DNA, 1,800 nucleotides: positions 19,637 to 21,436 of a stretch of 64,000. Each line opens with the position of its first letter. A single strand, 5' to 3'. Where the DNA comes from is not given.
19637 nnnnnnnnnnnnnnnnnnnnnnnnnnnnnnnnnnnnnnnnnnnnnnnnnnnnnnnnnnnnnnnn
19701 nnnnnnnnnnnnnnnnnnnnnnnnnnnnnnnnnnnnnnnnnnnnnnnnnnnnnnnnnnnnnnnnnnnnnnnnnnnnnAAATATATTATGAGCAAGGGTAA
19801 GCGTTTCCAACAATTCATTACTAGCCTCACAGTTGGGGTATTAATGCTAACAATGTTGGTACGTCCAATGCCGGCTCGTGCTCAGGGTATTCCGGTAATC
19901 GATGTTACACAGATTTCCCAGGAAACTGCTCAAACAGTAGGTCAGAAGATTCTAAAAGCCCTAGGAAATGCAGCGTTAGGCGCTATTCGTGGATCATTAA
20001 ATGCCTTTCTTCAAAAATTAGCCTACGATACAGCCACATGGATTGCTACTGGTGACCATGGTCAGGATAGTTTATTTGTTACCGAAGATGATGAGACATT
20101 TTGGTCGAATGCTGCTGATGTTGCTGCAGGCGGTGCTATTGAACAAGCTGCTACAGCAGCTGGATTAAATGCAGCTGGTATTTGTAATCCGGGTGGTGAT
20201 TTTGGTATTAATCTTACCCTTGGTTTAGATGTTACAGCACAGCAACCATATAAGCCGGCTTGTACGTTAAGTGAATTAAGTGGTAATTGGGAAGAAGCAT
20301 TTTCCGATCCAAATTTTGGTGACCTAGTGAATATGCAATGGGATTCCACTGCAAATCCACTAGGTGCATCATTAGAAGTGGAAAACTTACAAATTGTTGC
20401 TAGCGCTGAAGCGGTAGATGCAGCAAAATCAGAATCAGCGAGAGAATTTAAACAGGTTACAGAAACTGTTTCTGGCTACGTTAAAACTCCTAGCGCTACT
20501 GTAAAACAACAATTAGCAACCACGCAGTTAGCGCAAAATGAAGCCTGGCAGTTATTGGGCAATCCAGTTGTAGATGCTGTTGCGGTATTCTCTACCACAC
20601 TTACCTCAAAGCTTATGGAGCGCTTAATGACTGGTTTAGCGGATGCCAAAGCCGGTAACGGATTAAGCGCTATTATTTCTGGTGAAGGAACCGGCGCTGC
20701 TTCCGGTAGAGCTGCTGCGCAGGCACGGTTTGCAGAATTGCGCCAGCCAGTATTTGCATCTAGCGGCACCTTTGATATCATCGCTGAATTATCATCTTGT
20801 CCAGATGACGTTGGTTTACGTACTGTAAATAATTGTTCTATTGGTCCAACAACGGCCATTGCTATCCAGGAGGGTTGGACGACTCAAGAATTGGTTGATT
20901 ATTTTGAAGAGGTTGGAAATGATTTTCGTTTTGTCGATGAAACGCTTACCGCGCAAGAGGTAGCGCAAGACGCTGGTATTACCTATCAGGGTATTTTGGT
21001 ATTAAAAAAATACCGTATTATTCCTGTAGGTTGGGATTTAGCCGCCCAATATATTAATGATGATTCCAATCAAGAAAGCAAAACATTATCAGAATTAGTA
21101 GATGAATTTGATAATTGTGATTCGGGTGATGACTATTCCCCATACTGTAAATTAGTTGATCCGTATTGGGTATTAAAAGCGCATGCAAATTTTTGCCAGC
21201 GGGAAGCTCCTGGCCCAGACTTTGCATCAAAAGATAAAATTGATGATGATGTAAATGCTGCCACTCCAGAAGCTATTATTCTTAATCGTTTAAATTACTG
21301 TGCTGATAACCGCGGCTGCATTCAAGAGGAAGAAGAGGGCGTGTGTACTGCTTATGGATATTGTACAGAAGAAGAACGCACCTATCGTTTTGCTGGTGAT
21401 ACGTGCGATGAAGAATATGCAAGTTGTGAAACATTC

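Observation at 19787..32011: Giant exoprotein of about 4075 codons written as two ORFs in the same frame, separated only by one TAA (27515-27517)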

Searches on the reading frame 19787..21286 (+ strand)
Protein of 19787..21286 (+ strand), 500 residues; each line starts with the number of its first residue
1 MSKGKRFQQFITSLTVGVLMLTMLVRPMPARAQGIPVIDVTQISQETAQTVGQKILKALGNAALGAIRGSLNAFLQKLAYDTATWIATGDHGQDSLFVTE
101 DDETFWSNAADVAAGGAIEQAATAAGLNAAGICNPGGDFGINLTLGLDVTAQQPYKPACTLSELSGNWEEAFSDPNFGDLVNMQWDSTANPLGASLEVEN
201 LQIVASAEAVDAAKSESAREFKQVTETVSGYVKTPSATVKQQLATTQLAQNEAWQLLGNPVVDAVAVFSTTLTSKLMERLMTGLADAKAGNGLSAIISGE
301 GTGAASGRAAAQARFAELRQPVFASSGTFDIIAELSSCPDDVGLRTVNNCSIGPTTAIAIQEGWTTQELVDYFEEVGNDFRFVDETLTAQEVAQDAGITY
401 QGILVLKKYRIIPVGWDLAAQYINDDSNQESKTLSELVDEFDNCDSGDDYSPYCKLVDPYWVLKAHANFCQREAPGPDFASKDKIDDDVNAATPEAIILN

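Call 99: search_protein_families(library=pfam, proteins=[window:19787-21286:+], max_evalue=5)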
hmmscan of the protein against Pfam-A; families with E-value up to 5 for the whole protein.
window:19787-21286:+ (500 aa): 1 family
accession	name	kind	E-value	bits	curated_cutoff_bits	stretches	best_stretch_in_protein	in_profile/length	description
PF14124.11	DUF4291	-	0.033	14.5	27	1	180-239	107-166/180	Domain of unknown function (DUF4291)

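Call 102: predict_structure(alignment_id=A5)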
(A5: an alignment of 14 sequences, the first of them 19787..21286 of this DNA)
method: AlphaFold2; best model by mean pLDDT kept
length: 500 residues; sequences in the alignment: 14
mean_pLDDT: 54.9   pTM: 0.34
mean pLDDT of the five models: 54.9, 52.1, 51.1, 49.4, 46.1
residues with pLDDT >= 90: 16; 70-90: 104; 50-70: 134; < 50: 246
segments of 3 or more residues with pLDDT < 50: 1-3, 23-60, 87-100, 138-155, 177-202, 216-262, 264-326, 470-500
pLDDT, mean of each block of 10 residues (from residue 1): 56 63 39 30 42 45 51 55 50 41 54 57 53 51 27 48 61 54 38 42 54 48 33 37 39 40 46 46 39 31 38 41 45 78 70 89 90 89 84 87 83 85 72 87 65 84 70 41 43 34
secondary structure, 60 per line:
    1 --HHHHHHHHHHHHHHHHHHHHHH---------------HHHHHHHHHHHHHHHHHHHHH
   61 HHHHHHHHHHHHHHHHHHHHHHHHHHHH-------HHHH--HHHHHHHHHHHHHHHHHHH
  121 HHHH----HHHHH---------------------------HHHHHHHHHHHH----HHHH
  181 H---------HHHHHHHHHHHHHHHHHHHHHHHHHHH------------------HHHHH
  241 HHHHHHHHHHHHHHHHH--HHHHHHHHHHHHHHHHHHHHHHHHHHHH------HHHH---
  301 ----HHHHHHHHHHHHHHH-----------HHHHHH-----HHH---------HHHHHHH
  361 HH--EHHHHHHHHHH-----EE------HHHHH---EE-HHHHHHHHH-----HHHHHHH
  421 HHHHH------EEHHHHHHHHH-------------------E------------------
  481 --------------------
elements in order: H3-24 H40-88 H96-99 H102-124 H129-133 H161-172 H177-181 H191-217 H236-257 H260-287 H294-297 H305-319 H331-336 H354-362 H366-375 H389-393 H400-408 H414-425 H434-442

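Call 104: fold_search(model_id=the predicted structure, library=pdb)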
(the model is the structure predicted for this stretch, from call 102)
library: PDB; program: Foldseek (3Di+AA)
matches with E <= 10: 17; with E <= 0.001: 0
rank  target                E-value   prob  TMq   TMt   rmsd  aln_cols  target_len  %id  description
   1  8otz_EX               2.4e+00  0.11  0.14  0.16  19.0       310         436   12  48-nm repeat of the native axonemal doublet microtubule from bovine sperm (released 2023-11-22)
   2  9fqr_F5               3.1e+00  0.10  0.14  0.18  19.0       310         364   12  96-nm repeat of axonemal doublet microtubules from bovine sperm (released 2025-03-26)
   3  8otz_F2               4.7e+00  0.03  0.11  0.12  46.1       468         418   12  48-nm repeat of the native axonemal doublet microtubule from bovine sperm (released 2023-11-22)
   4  2a79_B                5.0e+00  0.06  0.08  0.13  26.0       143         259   17  Mammalian Shaker Kv1.2 potassium channel- beta subunit complex (released 2005-07-12)
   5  8otz_F4               5.2e+00  0.03  0.10  0.13  47.4       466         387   11  48-nm repeat of the native axonemal doublet microtubule from bovine sperm (released 2023-11-22)
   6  9cpb_6Q               5.8e+00  0.04  0.15  0.18  42.8       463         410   12  Atomic model of bovine Fallopian tube cilia doublet microtubule (48-nm periodicity) (released 2024-10-30)
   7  9j38_A                6.1e+00  0.04  0.09  0.12  32.3       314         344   11  human KCNQ5-CaM in apo state (released 2025-04-16)
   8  8iyj_U5               6.7e+00  0.04  0.11  0.15  19.5       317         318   14  Cryo-EM structure of the 48-nm repeat doublet microtubule from mouse sperm (released 2023-07-05)
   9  2x3v_A                7.1e+00  0.03  0.09  0.15  28.9       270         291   10  Structure of The F-BAR Domain of Mouse Syndapin I (released 2010-04-07)
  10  6bpl_A                7.1e+00  0.03  0.10  0.09  29.5       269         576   13  E. coli MsbA in complex with LPS and inhibitor G907 (released 2018-05-02)
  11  7ung_A1               7.1e+00  0.02  0.12  0.14  48.4       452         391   11  48-nm repeat of the human respiratory doublet microtubule (released 2022-10-05)
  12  8otz_F3               7.1e+00  0.02  0.10  0.12  46.5       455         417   11  48-nm repeat of the native axonemal doublet microtubule from bovine sperm (released 2023-11-22)
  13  7sel_A                7.8e+00  0.02  0.10  0.09  30.0       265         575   13  E. coli MsbA in complex with LPS and inhibitor G7090 (compound 3) (released 2022-03-09)
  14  8iyj_V6               8.2e+00  0.02  0.10  0.13  31.2       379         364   13  Cryo-EM structure of the 48-nm repeat doublet microtubule from mouse sperm (released 2023-07-05)
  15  7ung_C3               8.7e+00  0.02  0.12  0.14  48.0       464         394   11  48-nm repeat of the human respiratory doublet microtubule (released 2022-10-05)
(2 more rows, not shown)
